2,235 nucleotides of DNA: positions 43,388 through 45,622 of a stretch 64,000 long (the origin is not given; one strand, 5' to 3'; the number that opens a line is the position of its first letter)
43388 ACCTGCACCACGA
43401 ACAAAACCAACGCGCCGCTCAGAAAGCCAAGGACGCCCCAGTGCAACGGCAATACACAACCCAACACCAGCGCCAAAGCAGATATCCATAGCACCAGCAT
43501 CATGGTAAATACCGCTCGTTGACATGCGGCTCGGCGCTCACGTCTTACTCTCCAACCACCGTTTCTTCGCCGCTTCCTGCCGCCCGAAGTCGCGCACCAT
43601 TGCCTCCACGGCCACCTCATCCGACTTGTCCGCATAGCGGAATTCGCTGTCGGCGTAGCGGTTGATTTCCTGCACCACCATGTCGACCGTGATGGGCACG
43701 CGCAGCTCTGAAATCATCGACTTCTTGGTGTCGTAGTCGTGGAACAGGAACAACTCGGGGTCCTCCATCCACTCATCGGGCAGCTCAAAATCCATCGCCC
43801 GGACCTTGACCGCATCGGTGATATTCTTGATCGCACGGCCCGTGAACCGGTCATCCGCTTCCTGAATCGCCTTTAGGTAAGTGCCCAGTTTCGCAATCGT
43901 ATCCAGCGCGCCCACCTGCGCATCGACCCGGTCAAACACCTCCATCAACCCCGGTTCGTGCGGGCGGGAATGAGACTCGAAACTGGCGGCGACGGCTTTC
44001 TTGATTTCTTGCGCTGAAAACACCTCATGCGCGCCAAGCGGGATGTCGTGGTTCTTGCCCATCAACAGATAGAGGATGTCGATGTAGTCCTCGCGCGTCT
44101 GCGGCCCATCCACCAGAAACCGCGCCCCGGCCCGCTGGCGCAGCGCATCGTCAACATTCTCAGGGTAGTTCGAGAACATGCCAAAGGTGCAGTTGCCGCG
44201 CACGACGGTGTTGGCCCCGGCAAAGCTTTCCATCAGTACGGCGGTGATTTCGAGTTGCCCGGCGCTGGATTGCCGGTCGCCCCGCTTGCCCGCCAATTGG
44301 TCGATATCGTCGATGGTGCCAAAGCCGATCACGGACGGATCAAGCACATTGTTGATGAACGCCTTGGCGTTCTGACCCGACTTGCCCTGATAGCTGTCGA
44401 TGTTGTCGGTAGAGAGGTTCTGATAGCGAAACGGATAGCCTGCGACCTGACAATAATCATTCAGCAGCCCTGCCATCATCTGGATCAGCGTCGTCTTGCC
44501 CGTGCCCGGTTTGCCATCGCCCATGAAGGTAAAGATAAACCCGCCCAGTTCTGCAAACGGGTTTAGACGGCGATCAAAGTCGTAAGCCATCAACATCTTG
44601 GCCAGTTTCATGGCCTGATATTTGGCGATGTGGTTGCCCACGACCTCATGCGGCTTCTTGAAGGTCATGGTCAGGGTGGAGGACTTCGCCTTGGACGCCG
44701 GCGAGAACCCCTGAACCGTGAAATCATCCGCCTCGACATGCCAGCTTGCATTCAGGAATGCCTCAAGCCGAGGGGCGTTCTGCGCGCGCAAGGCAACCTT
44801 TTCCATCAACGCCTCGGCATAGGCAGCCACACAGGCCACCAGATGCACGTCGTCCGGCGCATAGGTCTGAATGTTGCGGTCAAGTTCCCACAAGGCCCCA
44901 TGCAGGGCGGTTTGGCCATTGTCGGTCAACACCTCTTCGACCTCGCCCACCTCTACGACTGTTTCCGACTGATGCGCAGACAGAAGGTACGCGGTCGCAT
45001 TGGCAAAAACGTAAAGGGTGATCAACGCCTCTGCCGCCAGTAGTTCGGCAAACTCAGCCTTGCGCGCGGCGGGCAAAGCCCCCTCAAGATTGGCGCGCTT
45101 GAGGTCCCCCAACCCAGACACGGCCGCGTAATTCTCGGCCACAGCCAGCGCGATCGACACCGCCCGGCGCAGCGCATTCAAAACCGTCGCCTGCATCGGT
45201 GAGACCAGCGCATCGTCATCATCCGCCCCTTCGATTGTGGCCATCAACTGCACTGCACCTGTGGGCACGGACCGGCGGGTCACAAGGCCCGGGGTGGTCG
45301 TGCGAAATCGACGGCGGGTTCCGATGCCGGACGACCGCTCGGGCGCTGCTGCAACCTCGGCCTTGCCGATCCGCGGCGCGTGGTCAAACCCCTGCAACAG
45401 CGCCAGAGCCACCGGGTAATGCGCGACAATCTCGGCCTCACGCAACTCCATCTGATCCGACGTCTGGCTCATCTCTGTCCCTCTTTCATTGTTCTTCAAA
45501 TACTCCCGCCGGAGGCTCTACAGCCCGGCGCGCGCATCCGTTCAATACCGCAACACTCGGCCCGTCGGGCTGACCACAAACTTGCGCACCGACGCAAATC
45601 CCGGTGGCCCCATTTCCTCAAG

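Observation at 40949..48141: Nine-gene translationally coupled operon of unknown function: coiled-coil protein, AAA+ ATPase, two large unassigned proteins and five small membrane proteins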

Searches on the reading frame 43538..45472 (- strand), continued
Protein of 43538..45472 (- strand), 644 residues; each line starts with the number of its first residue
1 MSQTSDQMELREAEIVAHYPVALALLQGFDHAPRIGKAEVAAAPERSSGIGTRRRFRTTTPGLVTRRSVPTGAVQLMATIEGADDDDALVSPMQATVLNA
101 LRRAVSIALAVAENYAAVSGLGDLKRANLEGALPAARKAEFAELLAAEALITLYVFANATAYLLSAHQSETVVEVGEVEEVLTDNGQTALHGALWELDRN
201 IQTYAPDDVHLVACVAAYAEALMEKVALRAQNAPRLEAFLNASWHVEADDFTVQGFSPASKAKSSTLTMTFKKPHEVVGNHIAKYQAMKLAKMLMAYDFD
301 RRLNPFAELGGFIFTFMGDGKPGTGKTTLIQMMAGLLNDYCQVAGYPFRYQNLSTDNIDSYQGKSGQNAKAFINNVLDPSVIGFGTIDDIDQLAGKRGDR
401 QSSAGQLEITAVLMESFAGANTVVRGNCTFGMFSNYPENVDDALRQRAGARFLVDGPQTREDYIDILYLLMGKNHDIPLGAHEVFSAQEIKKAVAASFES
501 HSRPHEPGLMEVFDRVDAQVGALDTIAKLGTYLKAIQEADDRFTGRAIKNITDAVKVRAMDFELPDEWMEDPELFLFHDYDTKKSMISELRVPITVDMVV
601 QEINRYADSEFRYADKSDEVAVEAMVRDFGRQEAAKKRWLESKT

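Call 92: search_dna_similar(query=window:43538-45472:-, collection=plasmids, mode=protein, max_evalue=1e-20, max_rows=15)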
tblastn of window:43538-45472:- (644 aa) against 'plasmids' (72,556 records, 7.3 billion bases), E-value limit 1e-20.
Records with a match: 10; places in all: 10; records where one place covers at least 80% of the query: 10.
Best place of each record, by identity: <60% 10.
By first word of the organism name: Sinorhizobium 4; Vibrio 4; Shinella 1; Rhizobium 1.
By predicted mobility (MOB-suite, as given by PLSDB): non-mobilizable 10.
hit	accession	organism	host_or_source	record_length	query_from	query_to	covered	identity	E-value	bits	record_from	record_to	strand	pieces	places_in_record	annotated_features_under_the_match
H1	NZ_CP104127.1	Sinorhizobium sp. M103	Phaseolus vulgaris,cell ...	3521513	10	622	95%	54.6%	0e+0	612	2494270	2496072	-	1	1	none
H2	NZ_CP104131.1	Sinorhizobium sp. K101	Phaseolus vulgaris,cell ...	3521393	10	622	95%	54.6%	0e+0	611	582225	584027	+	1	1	none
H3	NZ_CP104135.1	Sinorhizobium sp. C101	Phaseolus vulgaris,cell ...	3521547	10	622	95%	54.6%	0e+0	611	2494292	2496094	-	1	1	none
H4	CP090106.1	Sinorhizobium meliloti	Medicago,Cell culture,Plant nodule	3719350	10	622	95%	54.4%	0e+0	610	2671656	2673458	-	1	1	ATP-binding protein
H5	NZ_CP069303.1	Shinella sp. PSBB067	monoisolate,Minnesota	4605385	71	637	88%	55.6%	0e+0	607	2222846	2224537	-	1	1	none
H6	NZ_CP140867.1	Rhizobium leguminosarum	Trifolium pratense,whole organism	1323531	74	636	87%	55.3%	0e+0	591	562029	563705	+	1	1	record has no annotation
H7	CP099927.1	Vibrio parahaemolyticus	Anadara tuberculosa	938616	74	635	87%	44.1%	2e-149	486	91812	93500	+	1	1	ATP-binding protein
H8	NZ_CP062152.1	Vibrio parahaemolyticus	oyster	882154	74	635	87%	44.1%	2e-149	485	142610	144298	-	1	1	ATP-binding protein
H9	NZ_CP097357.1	Vibrio parahaemolyticus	oyster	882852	74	635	87%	44.1%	2e-149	485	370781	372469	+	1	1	ATP-binding protein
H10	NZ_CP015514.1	Vibrio vulnificus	Mactra veneriformis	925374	74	635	87%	44.1%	3e-149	485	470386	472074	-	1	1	ATP-binding protein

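Call 94: get_annotated_region(hit=H4, flank=8000)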
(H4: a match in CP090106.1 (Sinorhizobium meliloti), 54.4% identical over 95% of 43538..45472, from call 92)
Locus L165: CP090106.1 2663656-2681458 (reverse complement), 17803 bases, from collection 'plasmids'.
description: Sinorhizobium meliloti strain Ak57 plasmid pSymB, complete sequence
organism: Sinorhizobium meliloti (NCBI taxid 382)
taxonomy: Bacteria; Pseudomonadota; Alphaproteobacteria; Hyphomicrobiales; Rhizobiaceae; Sinorhizobium; Sinorhizobium meliloti
host: -; source: Medicago,Cell culture,Plant nodule; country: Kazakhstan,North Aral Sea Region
typing (MOB-suite, as given by PLSDB): non-mobilizable
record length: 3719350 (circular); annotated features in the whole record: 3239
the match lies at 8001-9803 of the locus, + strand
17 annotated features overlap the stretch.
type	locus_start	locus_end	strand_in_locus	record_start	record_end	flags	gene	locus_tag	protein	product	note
CDS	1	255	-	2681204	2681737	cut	-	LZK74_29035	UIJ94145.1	ATP-binding protein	-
CDS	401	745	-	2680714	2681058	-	-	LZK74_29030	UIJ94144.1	metalloregulator ArsR/SmtB family transcription factor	-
CDS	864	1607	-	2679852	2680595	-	-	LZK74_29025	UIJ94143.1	HugZ family protein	-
CDS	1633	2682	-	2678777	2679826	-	choV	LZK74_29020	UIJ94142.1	choline ABC transporter ATP-binding protein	-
CDS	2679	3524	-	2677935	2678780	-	choW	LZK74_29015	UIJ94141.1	choline ABC transporter permease subunit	-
CDS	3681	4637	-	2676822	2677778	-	-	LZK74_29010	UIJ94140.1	choline ABC transporter substrate-binding protein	-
CDS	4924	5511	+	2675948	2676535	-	-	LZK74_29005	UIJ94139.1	thymidine kinase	-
CDS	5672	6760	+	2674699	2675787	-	-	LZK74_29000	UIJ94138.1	hypothetical protein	-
CDS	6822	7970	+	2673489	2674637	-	-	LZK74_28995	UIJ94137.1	hypothetical protein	-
CDS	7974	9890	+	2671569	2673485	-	-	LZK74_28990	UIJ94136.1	ATP-binding protein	-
CDS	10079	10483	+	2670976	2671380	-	-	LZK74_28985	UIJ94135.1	endonuclease domain-containing protein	-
CDS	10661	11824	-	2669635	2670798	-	-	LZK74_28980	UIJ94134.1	IS4-like element ISRm16 family transposase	-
CDS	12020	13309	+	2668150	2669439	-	-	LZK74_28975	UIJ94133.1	hypothetical protein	-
CDS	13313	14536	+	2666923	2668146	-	-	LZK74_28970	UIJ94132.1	DUF2333 family protein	-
CDS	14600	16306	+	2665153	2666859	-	-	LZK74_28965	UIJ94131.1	formate--tetrahydrofolate ligase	-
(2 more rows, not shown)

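Call 95: get_annotated_region(hit=H7, flank=8000)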
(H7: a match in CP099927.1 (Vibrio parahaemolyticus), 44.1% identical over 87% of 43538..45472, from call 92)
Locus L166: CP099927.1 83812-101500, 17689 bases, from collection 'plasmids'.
description: Vibrio parahaemolyticus strain BM8A plasmid unnamed
organism: Vibrio parahaemolyticus (NCBI taxid 670)
taxonomy: Bacteria; Pseudomonadota; Gammaproteobacteria; Vibrionales; Vibrionaceae; Vibrio; Vibrio parahaemolyticus
host: -; source: Anadara tuberculosa; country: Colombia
typing (MOB-suite, as given by PLSDB): non-mobilizable
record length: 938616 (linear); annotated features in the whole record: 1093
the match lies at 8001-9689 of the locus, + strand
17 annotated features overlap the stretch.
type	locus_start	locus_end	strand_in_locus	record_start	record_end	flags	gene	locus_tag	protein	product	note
CDS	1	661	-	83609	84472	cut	-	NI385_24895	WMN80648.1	hypothetical protein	-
CDS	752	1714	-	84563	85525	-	-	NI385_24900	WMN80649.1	hypothetical protein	-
CDS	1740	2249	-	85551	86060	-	-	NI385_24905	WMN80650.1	DUF3592 domain-containing protein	-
CDS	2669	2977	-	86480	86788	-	-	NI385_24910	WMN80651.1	hypothetical protein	-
CDS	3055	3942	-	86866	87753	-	-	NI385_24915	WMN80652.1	hypothetical protein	-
CDS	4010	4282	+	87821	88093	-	-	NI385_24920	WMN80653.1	hypothetical protein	-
CDS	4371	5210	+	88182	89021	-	-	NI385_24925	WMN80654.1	hypothetical protein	-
CDS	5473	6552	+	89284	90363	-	-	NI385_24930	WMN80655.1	hypothetical protein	-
CDS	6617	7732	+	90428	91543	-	-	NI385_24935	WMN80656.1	hypothetical protein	-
CDS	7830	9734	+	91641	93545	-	-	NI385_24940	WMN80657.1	ATP-binding protein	-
CDS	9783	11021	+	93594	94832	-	-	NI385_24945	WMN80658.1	hypothetical protein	-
CDS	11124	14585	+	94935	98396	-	mfd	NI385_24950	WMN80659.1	transcription-repair coupling factor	-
CDS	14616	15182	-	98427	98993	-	-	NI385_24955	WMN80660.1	DUF3592 domain-containing protein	-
CDS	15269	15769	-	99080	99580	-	-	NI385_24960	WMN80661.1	hypothetical protein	-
CDS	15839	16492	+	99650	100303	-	-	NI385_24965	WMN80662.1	hypothetical protein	-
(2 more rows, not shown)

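Call 110: get_annotated_region(hit=H6, flank=7000)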
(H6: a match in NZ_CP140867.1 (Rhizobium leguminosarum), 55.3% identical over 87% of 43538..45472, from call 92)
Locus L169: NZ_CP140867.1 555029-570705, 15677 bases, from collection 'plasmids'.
description: Rhizobium leguminosarum strain TP16 plasmid pRlX5, complete sequence
organism: Rhizobium leguminosarum (NCBI taxid 384)
taxonomy: Bacteria; Pseudomonadota; Alphaproteobacteria; Hyphomicrobiales; Rhizobiaceae; Rhizobium; Rhizobium leguminosarum
host: -; source: Trifolium pratense,whole organism; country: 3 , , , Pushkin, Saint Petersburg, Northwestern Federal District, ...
typing (MOB-suite, as given by PLSDB): non-mobilizable
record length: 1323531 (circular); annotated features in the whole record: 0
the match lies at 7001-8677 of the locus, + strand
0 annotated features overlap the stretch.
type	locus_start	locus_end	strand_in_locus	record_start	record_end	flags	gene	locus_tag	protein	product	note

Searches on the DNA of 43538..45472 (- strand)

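Call 107: search_dna_similar(query=L166:7830-9734:+, collection=ecoli_genomes, mode=distant, max_evalue=1e-10, max_rows=10)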
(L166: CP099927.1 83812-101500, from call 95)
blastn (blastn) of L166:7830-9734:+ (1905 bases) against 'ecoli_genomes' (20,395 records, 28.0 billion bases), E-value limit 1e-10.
No match.
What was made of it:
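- Tried and rejected: The E. coli genomes gave no match in DNA mode (call 107).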
